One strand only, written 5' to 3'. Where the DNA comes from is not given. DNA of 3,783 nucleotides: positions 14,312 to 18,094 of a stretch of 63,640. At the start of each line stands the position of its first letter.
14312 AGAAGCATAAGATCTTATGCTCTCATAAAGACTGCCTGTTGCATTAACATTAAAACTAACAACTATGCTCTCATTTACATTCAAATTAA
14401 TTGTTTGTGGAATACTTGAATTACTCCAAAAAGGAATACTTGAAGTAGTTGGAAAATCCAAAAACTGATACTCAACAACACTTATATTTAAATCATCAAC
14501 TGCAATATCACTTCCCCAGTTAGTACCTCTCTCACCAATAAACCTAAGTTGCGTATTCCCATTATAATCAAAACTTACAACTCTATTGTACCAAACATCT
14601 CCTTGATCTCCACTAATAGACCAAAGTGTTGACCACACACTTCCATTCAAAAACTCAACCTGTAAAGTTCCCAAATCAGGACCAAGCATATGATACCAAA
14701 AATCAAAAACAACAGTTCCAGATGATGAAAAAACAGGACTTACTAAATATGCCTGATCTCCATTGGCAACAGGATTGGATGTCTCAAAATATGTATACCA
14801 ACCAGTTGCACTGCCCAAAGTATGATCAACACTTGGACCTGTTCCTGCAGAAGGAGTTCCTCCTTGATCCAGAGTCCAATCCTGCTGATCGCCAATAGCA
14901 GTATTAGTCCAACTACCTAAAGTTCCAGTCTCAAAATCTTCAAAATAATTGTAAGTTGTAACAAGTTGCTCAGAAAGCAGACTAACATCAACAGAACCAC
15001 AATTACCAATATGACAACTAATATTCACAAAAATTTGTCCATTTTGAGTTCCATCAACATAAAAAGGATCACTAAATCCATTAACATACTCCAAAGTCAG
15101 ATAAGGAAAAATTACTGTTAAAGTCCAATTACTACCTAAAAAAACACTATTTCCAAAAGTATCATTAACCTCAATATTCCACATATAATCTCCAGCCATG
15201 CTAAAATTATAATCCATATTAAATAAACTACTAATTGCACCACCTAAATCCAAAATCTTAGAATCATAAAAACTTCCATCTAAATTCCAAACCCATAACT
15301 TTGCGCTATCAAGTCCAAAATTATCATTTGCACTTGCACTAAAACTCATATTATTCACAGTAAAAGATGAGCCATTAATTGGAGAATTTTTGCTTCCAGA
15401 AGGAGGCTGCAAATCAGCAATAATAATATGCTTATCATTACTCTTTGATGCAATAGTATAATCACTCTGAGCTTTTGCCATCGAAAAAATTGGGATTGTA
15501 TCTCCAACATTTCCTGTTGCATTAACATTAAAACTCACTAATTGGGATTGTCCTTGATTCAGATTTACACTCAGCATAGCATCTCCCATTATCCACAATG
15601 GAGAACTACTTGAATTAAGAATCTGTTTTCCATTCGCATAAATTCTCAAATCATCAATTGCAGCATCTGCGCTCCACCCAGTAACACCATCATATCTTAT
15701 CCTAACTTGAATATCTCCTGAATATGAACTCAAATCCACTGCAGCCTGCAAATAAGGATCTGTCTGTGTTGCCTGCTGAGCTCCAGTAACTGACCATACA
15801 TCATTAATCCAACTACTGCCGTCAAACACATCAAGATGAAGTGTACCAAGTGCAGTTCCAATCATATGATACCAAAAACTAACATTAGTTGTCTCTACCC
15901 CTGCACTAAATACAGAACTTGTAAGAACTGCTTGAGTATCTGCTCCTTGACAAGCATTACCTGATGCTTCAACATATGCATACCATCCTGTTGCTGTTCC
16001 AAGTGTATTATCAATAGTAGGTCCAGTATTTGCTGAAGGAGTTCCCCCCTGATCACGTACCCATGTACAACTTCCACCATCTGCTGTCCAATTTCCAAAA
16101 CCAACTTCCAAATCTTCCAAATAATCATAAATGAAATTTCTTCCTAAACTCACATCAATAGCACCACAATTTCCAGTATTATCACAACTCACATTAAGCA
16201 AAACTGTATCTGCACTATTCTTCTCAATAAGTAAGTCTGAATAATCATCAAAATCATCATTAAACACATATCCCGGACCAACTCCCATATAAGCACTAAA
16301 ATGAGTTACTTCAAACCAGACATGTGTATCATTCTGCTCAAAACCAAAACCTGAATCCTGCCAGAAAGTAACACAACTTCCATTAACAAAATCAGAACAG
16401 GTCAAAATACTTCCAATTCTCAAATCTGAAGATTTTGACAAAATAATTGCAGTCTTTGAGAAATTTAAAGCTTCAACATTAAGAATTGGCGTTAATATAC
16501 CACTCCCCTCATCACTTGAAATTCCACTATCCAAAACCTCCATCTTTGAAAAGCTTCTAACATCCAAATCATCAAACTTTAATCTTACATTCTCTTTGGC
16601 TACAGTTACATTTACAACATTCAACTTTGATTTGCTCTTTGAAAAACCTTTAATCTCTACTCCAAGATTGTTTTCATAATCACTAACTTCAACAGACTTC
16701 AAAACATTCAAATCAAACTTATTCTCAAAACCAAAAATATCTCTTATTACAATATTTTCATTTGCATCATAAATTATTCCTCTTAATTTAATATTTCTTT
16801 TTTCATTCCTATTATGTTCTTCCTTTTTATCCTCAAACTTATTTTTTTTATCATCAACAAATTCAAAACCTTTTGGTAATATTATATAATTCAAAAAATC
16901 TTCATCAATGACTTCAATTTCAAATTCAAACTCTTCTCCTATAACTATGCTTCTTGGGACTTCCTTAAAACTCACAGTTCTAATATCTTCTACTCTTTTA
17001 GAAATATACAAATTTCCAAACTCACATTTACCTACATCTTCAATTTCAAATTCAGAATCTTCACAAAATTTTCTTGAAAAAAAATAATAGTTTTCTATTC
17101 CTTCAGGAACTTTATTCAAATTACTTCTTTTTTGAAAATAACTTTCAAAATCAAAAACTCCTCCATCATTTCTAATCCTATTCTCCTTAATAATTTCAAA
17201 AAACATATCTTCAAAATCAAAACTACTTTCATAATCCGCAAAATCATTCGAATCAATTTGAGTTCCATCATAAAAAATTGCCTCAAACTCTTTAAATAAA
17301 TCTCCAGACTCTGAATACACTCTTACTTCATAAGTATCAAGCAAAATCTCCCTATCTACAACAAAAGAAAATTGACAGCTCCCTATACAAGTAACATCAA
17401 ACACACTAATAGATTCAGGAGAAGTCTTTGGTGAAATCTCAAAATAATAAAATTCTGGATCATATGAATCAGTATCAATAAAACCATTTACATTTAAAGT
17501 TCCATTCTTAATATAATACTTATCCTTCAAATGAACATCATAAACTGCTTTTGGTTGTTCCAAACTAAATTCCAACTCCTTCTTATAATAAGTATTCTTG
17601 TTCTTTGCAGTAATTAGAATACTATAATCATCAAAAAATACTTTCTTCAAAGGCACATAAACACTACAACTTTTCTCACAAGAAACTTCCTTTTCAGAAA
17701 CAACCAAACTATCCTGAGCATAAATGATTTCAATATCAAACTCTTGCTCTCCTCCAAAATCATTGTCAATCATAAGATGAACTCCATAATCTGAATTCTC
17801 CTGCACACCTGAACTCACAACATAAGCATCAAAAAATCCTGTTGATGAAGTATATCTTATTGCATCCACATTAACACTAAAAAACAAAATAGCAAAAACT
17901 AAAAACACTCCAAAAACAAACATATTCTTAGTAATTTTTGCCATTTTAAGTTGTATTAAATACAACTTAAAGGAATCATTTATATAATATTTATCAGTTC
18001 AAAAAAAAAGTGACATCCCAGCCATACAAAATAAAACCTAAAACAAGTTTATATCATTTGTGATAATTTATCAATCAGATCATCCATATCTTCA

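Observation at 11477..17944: Giant archaeal protein with four MAM-like domains arranged A-B-B-A inside ~390-aa super-repeats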

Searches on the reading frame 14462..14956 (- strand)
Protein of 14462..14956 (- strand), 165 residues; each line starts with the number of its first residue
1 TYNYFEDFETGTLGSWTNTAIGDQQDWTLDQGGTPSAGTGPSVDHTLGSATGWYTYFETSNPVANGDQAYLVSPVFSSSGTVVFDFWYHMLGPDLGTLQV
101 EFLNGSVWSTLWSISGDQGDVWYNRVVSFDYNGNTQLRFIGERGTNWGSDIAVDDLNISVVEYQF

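Call 6: search_protein_families(library=pfam, proteins=[window:14462-14956:-], max_evalue=10)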
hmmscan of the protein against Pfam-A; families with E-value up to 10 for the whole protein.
seq(165 aa): 2 families
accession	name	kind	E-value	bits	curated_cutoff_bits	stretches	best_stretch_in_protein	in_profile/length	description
PF00629.30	MAM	-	1.5e-27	96.9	26.4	1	7-159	2-153/158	MAM domain, meprin/A5/mu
PF20321.3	DUF6616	-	0.23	12.2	27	1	49-64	81-96/111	Family of unknown function (DUF6616)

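Call 15: search_solved_structures(query=window:14462-14956:-, max_evalue=0.01, show_alignments=2)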
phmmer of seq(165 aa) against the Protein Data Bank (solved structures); distinct sequences matched with E-value up to 0.01: 9.
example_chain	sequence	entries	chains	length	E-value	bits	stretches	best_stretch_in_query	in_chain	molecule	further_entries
5oj2_A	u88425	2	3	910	3.5e-20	76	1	24-158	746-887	MAM domain-containing glycosylphosphatidylinositol anchor protein 1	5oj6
8yt7_A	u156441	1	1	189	6.9e-16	62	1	7-159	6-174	Scavenger receptor SR-C-like protein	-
8ziy_A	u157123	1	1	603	6.4e-13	52.4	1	16-159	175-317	Enteropeptidase non-catalytic heavy chain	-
8h3s_A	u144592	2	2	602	6.4e-13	52.4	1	16-159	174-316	Enteropeptidase non-catalytic heavy chain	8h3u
8zi4_A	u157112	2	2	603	6.5e-13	52.4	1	16-159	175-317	Enteropeptidase non-catalytic heavy chain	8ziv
8zj4_A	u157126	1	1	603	6.5e-13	52.3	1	16-159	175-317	Enteropeptidase non-catalytic heavy chain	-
5l73_A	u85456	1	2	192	6.8e-11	45.8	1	36-159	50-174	Neuropilin-1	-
10ri_E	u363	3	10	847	1e-10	45.2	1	37-159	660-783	Neuropilin-1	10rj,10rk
7t4s_F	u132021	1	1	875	9.3e-05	25.8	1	64-160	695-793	Neuropilin-2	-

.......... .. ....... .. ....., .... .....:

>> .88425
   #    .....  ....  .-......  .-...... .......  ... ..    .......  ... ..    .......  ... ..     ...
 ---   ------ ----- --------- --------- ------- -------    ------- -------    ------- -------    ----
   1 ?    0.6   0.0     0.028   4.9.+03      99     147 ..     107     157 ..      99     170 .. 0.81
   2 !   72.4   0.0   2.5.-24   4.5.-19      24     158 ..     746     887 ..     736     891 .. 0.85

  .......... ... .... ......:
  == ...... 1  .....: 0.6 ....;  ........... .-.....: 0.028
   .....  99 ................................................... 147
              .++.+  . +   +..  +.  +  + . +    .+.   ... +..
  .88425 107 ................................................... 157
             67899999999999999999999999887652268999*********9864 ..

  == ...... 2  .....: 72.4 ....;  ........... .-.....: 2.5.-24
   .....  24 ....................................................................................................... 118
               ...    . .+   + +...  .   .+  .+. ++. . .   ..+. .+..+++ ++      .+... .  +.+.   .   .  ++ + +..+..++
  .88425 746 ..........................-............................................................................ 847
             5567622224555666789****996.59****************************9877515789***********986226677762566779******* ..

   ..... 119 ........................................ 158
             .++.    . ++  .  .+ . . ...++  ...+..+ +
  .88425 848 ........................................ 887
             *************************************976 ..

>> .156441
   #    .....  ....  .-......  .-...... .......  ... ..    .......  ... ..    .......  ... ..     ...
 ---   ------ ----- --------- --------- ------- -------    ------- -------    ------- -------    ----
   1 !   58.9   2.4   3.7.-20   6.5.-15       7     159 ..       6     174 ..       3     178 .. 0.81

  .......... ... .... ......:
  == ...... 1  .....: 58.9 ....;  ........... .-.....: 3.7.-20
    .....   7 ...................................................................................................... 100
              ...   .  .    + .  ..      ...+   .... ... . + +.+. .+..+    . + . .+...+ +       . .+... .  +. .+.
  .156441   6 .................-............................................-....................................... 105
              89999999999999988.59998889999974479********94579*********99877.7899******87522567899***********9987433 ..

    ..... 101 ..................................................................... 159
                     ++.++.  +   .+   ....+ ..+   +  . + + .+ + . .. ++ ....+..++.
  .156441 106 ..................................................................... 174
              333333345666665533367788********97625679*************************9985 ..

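Call 16: find_homologous_proteins(query=window:14462-14956:-, max_evalue=0.001)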
Query seq(165 aa) (165 aa): 14 proteins with E <= 0.001 among 352 candidates.
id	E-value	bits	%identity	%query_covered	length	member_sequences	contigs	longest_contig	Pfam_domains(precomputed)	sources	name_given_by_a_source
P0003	2.1e-29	121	45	92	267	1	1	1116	PF00629.31,PF00008.34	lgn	-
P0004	1.7e-24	105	42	93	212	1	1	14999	PF00629.31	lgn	-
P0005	1.9e-23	101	39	93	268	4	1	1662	PF00629.31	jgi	-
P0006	4.4e-17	81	43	58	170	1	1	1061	PF00629.31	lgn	-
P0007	8.7e-14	70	47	52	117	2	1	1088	PF00629.31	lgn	-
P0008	6.1e-13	67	36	87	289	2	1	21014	PF00629.31,PF11980.14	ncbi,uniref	ncbi:Neuropilin-1a [Ilyodon furcidens]|uniref:Neuropilin-1a n=1 Tax=Ilyodon furcidens TaxID=33524 Re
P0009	1.7e-12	66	37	80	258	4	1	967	PF00629.31,PF11980.14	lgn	-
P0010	3.0e-12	65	45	52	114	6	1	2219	PF00629.31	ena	-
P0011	4.4e-12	64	40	58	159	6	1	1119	PF00629.31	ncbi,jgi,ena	jgi:hypothetical protein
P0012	3.7e-11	61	33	45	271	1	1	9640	PF00629.31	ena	-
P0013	7.6e-11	60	34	87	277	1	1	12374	PF00629.31,PF11980.14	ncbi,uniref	ncbi:Neuropilin-1a [Goodea atripinnis]|uniref:Neuropilin-1a n=1 Tax=Goodea atripinnis TaxID=208336 R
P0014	4.2e-9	55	32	58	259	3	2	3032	PF00629.31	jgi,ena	-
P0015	2.0e-4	39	39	47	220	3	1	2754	PF00629.31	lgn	-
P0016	3.1e-4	39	37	58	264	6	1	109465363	PF00629.31,PF11980.14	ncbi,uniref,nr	ncbi:NRP1 [Cervus elaphus hippelaphus]|uniref:NRP1 n=1 Tax=Cervus elaphus hippelaphus TaxID=46360 Re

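Call 22: find_related_loci(query=A1, collection=genome_contigs, flank=6000)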
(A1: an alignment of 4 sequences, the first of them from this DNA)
Query A1 (165 aa) in genome_contigs; peptide patterns used: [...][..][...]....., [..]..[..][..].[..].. (x = any residue, [..] = any of these).
94 stretches matched a pattern; 34 encode a relative of the query (tblastn E <= 1e-3); 34 distinct loci.
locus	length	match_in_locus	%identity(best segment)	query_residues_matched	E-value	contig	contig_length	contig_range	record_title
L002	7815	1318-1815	45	1-165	2e-35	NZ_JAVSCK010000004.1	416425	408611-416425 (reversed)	Hwangdonia seohaensis strain HD-3 32177_scaffold4, whole genome shotgun sequence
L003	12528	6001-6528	41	4-164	4e-31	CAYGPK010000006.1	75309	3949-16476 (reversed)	MAG TPA_asm: uncultured Methanosarcinales archaeon isolate ERP117304_co1_69 genome assembly, contig: NODE_432_length_753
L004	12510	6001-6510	42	1-165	2e-28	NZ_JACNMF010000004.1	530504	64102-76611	Hyunsoonleella aquatilis strain SJ7 contig4, whole genome shotgun sequence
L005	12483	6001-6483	47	6-156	2e-28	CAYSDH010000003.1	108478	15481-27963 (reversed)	MAG TPA_asm: uncultured Flavobacteriales bacterium isolate SRP268394_co1_207 genome assembly, contig: NODE_187_length_10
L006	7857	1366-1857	44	2-160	3e-28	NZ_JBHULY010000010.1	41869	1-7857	Hyunsoonleella rubra strain KCTC 42398 platanus_K_21_77_10, whole genome shotgun sequence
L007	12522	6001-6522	36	2-158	1e-27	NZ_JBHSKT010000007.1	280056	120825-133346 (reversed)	Adhaeribacter terreus strain CGMCC 1.6961 spades_K_17_127_7, whole genome shotgun sequence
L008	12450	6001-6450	42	27-165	4e-27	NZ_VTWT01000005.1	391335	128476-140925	Adhaeribacter soli strain MA2 NODE_5_length_391335_cov_164.176344, whole genome shotgun sequence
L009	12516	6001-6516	37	2-156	1e-26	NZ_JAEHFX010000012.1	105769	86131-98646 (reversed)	Adhaeribacter terrigena strain BT258 NODE_12_length_105769_cov_61.440762, whole genome shotgun sequence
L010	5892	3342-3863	38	4-159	1e-26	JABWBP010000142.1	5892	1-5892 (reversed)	MAG: Calditrichaceae bacterium isolate MAG_33 scaffold_17025, whole genome shotgun sequence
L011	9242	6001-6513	38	4-158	4e-26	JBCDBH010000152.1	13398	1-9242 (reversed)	MAG: Acidobacteriota bacterium isolate P01_F01_bin.79 k141_1729774_length_13398_cov_12.0257, whole genome shotgun sequen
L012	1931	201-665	41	16-161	9e-26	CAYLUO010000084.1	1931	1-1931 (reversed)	MAG TPA_asm: uncultured archaeon isolate binchicken_co34_224 genome assembly, contig: NODE_111857_length_1931_cov_3.5586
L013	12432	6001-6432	40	21-159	1e-25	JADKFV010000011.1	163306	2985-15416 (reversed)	MAG: Bacteroidetes bacterium isolate Ribe_18-Q3-R11-54_BAT3C.3 tig00006194-10-1629640, whole genome shotgun sequence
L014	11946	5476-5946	40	4-158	9e-25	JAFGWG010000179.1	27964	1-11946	MAG: Bacteroidales bacterium isolate ZodW_Metabat.234 k87_15478132, whole genome shotgun sequence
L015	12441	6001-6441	37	21-164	2e-23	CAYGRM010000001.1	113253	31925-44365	MAG TPA_asm: uncultured Saprospiraceae bacterium isolate ERP117304_co3_219 genome assembly, contig: NODE_217_length_1132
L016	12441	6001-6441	37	21-164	3e-23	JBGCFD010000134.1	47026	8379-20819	MAG: Saprospiraceae bacterium isolate SGMAG-30 contig135, whole genome shotgun sequence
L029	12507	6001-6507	31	5-165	4e-13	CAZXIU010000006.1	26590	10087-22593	MAG TPA_asm: uncultured archaeon isolate binchicken_co129_810 genome assembly, contig: NODE_4858_length_26590_cov_5.7935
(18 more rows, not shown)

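Call 28: search_protein_families(library=pfam, proteins=[L003:1321-9681:+, L003:10238-12049:+, L003:9717-10169:+], max_evalue=0.001)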
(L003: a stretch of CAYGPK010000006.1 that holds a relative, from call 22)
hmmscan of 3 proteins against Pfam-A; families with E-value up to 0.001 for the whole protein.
L003:1321-9681:+ (2786 aa): 2 families
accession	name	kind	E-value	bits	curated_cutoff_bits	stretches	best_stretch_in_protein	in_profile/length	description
PF10102.14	DUF2341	-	1.9e-19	70.3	23.4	2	2247-2312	1-66/84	Domain of unknown function (DUF2341)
PF00629.30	MAM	-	7.3e-15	55.6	26.4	1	1564-1731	2-153/158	MAM domain, meprin/A5/mu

L003:10238-12049:+ (603 aa): 0 families

L003:9717-10169:+ (150 aa): 0 families

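Call 82: search_solved_structures(query=A1, max_evalue=0.001)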
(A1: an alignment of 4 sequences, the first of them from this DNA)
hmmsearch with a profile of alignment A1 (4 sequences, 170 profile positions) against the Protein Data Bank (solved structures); distinct sequences matched with E-value up to 0.001: 8.
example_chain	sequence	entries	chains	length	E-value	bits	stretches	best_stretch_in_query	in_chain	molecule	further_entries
5oj2_A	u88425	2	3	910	1.6e-18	70.5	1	19-165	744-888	MAM domain-containing glycosylphosphatidylinositol anchor protein 1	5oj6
8yt7_A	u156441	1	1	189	1.9e-18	70.3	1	7-166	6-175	Scavenger receptor SR-C-like protein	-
8ziy_A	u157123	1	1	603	3.9e-15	59.5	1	7-166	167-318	Enteropeptidase non-catalytic heavy chain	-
8h3s_A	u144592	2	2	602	3.9e-15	59.5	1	7-166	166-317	Enteropeptidase non-catalytic heavy chain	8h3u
8zj4_A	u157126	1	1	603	3.9e-15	59.5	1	7-166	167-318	Enteropeptidase non-catalytic heavy chain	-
8zi4_A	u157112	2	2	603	3.9e-15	59.5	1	7-166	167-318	Enteropeptidase non-catalytic heavy chain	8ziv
5l73_A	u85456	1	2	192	4.8e-11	46.2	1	24-165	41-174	Neuropilin-1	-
10ri_E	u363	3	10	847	4.3e-10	43.1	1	32-165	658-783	Neuropilin-1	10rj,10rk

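Call 85: search_protein_families(library=pfam, proteins=[L029:3058-12507:+, L012:3-1931:+, L029:1937-3091:+, L029:1075-1944:+], max_evalue=0.001)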
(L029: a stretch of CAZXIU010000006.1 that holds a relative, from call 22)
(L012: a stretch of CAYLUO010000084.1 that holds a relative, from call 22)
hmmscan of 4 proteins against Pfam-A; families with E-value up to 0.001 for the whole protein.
L029:3058-12507:+ (3150 aa): 2 families
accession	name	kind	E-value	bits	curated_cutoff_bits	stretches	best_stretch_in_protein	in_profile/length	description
PF00629.30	MAM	-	1.8e-10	41.3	26.4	1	984-1145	2-154/158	MAM domain, meprin/A5/mu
PF02369.22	Big_1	-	0.00034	21.1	34.9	0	2771-2815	20-63/93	Bacterial Ig-like domain (group 1)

L012:3-1931:+ (643 aa): 1 family
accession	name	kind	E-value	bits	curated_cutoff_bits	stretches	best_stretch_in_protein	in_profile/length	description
PF00629.30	MAM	-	5.6e-15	56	26.4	1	76-219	20-153/158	MAM domain, meprin/A5/mu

L029:1937-3091:+ (384 aa): 0 families

L029:1075-1944:+ (289 aa): 0 families

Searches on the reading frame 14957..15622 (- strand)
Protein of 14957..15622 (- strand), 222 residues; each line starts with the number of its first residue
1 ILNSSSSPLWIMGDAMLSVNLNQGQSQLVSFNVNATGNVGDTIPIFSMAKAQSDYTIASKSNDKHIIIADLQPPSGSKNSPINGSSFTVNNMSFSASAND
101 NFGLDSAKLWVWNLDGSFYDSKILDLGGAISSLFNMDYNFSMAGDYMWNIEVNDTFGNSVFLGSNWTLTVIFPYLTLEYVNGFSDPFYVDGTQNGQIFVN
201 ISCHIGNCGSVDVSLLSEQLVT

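Call 6: search_protein_families(library=pfam, proteins=[window:14957-15622:-], max_evalue=10)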
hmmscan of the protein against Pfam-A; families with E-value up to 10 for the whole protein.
seq(222 aa): 2 families
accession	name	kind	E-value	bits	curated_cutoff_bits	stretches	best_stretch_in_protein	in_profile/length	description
PF17957.7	Big_7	-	0.024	15.7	24.1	1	74-111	1-39/70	Bacterial Ig domain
PF24991.2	Ig_NUP210_4th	-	0.13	12.4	25.2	1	145-178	11-44/79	NUP210 forth Ig-like domain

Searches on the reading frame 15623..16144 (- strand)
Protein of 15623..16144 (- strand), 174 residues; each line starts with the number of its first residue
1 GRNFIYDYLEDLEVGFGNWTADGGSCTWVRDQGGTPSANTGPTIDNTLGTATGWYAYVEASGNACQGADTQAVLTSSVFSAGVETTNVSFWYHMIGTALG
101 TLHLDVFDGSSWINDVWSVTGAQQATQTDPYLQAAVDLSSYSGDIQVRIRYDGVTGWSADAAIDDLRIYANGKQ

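Call 6: search_protein_families(library=pfam, proteins=[window:15623-16144:-], max_evalue=10)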
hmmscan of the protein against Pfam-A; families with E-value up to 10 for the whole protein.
seq(174 aa): 1 family
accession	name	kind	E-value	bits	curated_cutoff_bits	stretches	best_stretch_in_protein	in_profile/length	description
PF00629.30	MAM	-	9.7e-15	55.2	26.4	1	14-169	5-153/158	MAM domain, meprin/A5/mu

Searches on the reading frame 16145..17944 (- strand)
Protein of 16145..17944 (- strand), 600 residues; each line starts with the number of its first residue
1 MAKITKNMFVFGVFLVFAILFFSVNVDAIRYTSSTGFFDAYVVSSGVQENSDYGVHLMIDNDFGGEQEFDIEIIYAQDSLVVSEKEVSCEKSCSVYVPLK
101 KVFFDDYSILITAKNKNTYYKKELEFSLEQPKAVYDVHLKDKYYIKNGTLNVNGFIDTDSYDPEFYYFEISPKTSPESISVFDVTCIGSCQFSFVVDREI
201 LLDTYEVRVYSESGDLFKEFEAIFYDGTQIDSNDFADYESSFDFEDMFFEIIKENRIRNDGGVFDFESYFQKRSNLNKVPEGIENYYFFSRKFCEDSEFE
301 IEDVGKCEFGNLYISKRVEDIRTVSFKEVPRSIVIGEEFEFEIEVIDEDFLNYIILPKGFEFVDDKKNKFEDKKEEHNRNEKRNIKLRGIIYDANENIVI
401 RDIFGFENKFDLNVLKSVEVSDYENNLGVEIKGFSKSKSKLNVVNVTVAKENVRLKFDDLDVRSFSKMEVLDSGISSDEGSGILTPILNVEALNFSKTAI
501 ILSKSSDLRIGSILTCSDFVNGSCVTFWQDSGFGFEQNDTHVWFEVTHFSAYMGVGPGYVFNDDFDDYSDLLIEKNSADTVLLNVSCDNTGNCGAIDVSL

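Call 6: search_protein_families(library=pfam, proteins=[window:16145-17944:-], max_evalue=10)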
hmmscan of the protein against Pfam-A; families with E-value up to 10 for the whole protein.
seq(600 aa): 0 families

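Call 49: find_homologous_proteins(query=A3, max_evalue=0.001)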
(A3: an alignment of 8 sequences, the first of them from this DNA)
Query A3 (8 sequences): 8000 candidates shared short words with the query, none scored E <= 0.001.

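Call 57: find_related_loci(query=A3, collection=metagenome_contigs, flank=10000)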
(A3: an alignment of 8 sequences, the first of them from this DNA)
Query A3 (562 aa) in metagenome_contigs; peptide patterns used: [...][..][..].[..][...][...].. (x = any residue, [..] = any of these).
103 stretches matched a pattern; 2 encode a relative of the query (tblastn E <= 1e-3); 2 distinct loci.
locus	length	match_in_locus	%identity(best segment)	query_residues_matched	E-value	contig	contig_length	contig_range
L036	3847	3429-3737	28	444-554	1e-8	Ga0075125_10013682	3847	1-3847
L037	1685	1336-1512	36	491-554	1e-7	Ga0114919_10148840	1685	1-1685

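Call 81: search_solved_structures(query=A3, max_evalue=1)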
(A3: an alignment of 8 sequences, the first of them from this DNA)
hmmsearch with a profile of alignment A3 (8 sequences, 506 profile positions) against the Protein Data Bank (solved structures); distinct sequences matched with E-value up to 1: 3.
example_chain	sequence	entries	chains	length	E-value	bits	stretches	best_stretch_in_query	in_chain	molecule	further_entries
5dmb_D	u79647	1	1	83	0.032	16.2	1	269-326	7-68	Carbon storage regulator homolog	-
6ixe_A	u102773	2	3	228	0.32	12.9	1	304-405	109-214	SH3 domain-binding protein 5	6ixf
6ixg_A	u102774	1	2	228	0.4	12.5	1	304-405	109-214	SH3 domain-binding protein 5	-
